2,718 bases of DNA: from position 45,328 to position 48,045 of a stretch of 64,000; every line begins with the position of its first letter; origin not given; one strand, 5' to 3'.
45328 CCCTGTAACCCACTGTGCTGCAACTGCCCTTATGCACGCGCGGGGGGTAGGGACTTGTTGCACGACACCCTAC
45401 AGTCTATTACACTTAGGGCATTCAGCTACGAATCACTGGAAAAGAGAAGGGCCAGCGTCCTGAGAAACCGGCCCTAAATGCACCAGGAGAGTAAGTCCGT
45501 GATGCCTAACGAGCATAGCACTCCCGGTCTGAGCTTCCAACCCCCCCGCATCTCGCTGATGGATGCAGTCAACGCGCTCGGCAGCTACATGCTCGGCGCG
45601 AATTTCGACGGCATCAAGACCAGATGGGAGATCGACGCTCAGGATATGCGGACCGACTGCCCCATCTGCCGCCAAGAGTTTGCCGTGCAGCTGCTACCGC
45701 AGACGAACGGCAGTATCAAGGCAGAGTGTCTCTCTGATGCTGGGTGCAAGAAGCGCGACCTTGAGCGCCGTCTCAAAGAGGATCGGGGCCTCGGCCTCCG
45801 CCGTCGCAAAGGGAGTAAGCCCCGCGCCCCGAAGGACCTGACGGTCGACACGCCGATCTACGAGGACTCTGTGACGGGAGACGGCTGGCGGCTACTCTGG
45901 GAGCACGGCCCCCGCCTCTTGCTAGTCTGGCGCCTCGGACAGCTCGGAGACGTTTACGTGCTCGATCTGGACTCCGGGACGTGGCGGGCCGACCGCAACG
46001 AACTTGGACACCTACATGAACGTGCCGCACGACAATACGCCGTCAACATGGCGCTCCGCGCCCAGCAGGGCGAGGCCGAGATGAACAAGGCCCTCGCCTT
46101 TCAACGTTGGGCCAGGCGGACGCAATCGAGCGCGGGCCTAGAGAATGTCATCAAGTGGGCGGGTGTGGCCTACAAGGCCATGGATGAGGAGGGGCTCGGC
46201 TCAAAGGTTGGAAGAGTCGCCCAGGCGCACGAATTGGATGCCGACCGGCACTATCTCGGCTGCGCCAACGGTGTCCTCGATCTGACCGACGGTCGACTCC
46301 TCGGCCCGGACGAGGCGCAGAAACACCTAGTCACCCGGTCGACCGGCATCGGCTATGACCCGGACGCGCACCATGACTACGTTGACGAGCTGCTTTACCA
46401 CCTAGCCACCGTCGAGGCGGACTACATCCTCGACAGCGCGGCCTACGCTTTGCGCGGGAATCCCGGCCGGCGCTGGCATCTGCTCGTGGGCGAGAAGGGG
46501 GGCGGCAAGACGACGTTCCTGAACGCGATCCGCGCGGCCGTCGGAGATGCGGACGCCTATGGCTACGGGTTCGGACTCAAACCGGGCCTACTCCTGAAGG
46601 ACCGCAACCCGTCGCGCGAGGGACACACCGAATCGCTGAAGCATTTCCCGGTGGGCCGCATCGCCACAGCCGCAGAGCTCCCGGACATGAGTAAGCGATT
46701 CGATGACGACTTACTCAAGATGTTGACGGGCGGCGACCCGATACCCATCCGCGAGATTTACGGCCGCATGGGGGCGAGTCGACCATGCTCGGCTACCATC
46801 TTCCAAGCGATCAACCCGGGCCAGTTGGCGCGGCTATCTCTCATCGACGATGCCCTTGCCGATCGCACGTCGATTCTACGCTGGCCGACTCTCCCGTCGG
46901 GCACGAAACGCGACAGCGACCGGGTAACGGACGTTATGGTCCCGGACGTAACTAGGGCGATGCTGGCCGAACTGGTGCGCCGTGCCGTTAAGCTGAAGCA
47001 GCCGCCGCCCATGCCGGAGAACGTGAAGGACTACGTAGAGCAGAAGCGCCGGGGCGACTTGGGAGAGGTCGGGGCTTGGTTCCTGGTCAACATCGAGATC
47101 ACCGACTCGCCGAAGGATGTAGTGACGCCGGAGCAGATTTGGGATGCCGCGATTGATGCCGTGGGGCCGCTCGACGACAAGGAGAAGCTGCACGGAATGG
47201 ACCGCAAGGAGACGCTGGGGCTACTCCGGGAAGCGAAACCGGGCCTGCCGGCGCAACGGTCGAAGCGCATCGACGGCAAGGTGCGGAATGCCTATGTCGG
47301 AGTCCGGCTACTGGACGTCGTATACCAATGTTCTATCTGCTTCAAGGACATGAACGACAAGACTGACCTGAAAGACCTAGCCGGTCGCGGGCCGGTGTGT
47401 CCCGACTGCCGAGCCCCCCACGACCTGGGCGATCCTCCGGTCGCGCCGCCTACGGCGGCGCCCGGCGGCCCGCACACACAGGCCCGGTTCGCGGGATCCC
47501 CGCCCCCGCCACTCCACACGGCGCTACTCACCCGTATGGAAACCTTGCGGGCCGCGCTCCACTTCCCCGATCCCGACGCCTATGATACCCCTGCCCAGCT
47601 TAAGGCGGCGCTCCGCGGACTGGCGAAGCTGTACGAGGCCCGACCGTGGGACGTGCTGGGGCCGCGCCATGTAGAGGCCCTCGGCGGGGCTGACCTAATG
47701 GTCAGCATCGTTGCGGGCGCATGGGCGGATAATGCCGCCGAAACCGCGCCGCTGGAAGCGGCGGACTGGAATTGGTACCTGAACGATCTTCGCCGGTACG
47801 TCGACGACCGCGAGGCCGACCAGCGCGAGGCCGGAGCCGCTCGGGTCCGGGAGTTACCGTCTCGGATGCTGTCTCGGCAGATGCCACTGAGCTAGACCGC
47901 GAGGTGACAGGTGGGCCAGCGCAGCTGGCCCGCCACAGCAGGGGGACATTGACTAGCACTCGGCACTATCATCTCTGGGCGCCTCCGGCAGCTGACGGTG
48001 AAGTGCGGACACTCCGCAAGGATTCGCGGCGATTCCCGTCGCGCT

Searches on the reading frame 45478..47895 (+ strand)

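Call 22: search_protein_families(library=pfam, proteins=[window:45478-47895:+])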
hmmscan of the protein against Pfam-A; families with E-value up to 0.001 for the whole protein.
window:45478-47895:+ (805 aa): 1 family
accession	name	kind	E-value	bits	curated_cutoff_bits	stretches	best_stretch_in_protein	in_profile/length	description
PF08706.16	D5_N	-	4.2e-16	60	22.4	1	165-299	25-133/145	D5 N terminal like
